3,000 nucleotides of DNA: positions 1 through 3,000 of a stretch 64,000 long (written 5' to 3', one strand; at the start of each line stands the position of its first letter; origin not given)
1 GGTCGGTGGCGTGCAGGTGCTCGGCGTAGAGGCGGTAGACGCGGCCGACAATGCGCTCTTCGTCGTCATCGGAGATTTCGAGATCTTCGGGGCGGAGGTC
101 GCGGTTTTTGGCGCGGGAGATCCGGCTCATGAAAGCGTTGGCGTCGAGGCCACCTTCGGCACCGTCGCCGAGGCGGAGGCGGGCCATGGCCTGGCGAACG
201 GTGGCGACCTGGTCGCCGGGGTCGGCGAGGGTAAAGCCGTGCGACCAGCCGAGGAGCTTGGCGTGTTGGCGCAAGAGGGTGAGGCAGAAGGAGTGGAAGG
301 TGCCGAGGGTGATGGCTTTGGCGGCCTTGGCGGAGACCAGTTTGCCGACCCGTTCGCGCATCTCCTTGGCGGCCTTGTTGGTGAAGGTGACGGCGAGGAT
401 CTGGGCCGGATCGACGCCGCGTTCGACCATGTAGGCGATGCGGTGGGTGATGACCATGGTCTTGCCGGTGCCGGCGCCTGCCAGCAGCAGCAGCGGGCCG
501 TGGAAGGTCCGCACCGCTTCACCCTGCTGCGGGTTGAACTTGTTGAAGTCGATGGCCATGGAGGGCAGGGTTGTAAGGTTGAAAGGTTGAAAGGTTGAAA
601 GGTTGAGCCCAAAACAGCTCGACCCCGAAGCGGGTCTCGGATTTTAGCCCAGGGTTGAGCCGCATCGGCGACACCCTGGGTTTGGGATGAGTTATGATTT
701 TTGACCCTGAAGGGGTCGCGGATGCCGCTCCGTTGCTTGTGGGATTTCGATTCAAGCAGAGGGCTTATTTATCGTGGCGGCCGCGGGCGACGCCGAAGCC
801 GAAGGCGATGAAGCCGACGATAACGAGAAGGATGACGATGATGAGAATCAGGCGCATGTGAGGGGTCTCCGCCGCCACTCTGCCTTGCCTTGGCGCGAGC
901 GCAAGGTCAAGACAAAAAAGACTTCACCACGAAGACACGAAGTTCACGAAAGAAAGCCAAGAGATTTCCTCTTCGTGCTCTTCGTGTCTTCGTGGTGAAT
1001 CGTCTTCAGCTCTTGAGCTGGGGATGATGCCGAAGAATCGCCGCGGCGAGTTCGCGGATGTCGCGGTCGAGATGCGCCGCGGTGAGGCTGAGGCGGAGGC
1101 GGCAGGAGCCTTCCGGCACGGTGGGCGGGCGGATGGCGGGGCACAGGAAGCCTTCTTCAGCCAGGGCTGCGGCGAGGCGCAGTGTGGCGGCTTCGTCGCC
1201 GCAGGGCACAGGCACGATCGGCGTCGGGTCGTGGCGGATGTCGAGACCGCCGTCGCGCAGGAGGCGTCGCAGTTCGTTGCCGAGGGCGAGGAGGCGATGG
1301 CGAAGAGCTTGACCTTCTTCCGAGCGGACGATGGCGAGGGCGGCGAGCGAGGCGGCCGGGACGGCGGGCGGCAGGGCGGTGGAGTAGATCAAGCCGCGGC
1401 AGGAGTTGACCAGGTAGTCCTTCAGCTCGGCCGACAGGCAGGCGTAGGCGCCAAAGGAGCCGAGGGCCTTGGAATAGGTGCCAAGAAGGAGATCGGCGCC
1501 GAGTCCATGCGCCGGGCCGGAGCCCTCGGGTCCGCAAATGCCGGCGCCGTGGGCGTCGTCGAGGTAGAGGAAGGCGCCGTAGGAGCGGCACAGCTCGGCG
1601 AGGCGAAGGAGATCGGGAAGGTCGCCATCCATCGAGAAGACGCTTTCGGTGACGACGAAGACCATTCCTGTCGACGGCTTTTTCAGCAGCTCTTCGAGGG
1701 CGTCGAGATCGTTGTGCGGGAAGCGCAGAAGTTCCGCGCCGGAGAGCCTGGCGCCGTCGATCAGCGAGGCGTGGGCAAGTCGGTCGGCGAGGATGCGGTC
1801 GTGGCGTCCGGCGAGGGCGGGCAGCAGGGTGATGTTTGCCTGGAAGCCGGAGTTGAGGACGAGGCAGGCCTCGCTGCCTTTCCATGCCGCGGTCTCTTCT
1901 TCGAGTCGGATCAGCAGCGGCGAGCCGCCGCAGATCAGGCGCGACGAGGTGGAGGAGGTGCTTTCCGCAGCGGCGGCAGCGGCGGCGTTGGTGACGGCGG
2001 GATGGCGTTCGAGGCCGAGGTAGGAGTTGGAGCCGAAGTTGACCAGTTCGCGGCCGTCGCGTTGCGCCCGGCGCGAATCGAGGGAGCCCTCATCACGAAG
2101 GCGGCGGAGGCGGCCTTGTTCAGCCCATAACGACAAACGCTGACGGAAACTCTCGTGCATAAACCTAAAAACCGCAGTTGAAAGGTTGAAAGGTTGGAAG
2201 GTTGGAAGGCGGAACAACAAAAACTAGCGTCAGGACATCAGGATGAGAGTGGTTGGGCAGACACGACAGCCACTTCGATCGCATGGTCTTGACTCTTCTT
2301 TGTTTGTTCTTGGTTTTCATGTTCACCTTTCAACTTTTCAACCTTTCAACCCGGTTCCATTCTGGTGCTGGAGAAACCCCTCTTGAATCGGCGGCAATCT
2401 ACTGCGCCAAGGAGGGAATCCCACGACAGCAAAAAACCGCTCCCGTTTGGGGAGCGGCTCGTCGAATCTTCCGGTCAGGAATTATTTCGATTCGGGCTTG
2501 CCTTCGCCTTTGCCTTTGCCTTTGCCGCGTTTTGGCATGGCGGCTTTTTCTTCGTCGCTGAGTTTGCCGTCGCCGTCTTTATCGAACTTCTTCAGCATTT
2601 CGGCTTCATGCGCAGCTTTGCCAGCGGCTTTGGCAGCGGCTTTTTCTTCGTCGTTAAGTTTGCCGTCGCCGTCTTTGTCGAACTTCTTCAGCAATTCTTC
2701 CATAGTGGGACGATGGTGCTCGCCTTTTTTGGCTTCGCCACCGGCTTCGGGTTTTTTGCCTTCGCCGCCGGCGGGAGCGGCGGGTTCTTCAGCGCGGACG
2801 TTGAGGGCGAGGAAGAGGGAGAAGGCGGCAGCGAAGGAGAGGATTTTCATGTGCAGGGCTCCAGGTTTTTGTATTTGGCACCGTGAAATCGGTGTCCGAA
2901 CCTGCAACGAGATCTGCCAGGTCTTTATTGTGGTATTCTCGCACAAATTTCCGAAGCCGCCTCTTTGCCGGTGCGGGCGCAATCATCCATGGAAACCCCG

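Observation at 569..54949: Family of intergenic stem-loops whose arms are short tandem repeats (7-11 bp units), at 12 or more sites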

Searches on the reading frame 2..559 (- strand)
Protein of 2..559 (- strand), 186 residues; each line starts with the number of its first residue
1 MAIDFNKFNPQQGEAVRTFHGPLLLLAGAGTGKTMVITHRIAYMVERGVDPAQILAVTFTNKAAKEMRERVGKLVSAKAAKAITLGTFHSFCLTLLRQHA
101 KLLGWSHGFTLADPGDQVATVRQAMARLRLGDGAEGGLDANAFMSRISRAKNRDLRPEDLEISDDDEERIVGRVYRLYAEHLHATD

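Call 49: search_protein_families(library=pfam, proteins=[window:2-559:-], max_evalue=0.01)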
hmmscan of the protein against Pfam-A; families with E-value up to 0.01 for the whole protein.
window:2-559:- (186 aa): 4 families
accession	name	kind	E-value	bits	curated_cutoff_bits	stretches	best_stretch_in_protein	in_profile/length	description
PF00580.27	UvrD-helicase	-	5.2e-46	157.9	23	1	9-184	2-182/271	UvrD/REP helicase N-terminal domain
PF13245.12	AAA_19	-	3.4e-15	56.8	25.1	1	13-103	2-72/134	AAA domain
PF13604.12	AAA_30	-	3.9e-06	27.2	27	1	8-72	2-67/191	AAA domain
PF13086.12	AAA_11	-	0.00015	22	27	1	12-85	6-89/257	AAA domain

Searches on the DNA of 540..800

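Call 93: search_rna_families(source=window, start=540, end=800, threshold=evalue, max_evalue=0.1, show_alignments=1)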
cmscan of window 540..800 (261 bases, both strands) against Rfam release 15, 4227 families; matches with E-value up to 0.1: 0.
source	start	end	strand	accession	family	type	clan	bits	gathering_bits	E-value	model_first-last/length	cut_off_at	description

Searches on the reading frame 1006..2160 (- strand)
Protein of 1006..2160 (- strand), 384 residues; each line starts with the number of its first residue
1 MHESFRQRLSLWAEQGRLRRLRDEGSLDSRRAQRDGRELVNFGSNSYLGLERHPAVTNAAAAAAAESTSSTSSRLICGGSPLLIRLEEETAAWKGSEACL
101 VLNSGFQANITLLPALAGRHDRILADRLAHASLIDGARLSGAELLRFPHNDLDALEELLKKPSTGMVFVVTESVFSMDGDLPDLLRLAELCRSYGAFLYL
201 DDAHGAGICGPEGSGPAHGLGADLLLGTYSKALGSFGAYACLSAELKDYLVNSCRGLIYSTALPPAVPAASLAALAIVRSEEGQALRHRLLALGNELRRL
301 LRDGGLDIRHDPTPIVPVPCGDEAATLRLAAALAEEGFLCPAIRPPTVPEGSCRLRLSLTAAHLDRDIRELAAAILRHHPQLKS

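Call 49: search_protein_families(library=pfam, proteins=[window:1006-2160:-], max_evalue=0.01)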
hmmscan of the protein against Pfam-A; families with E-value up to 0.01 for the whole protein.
window:1006-2160:- (384 aa): 3 families
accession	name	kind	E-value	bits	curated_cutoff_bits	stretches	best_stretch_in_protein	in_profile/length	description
PF00155.27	Aminotran_1_2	-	3.5e-55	188.1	19.7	1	38-375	2-361/361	Aminotransferase class I and II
PF01053.26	Cys_Met_Meta_PP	-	0.0001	21.4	27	1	80-208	51-180/381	Cys/Met metabolism PLP-dependent enzyme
PF01212.27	Beta_elim_lyase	-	0.00018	21.4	27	1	77-166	28-131/288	Beta-eliminating lyase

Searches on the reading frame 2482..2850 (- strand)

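Call 49: search_protein_families(library=pfam, proteins=[window:2482-2850:-], max_evalue=0.01)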
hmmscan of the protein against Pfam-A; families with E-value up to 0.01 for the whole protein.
window:2482-2850:- (122 aa): 6 families
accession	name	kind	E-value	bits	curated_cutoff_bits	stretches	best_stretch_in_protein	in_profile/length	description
PF00036.39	EF-hand_1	-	5.1e-09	35.5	25.4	2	84-101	4-21/29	EF hand domain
PF13202.12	EF-hand_5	-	1.5e-07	31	25.9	2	85-101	4-20/25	EF hand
PF13499.12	EF-hand_7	-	2e-07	31.7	30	1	50-101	4-61/67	EF-hand domain pair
PF13405.12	EF-hand_6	-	4.4e-07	29.5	25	0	50-69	2-21/30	EF-hand domain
PF13833.12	EF-hand_8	-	4.6e-05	23.5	28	0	84-101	29-46/54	EF-hand domain pair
PF22592.2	FCaBP_EF-hand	-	0.0025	18.5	27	0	78-101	13-36/93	FCaBP EF-hand domain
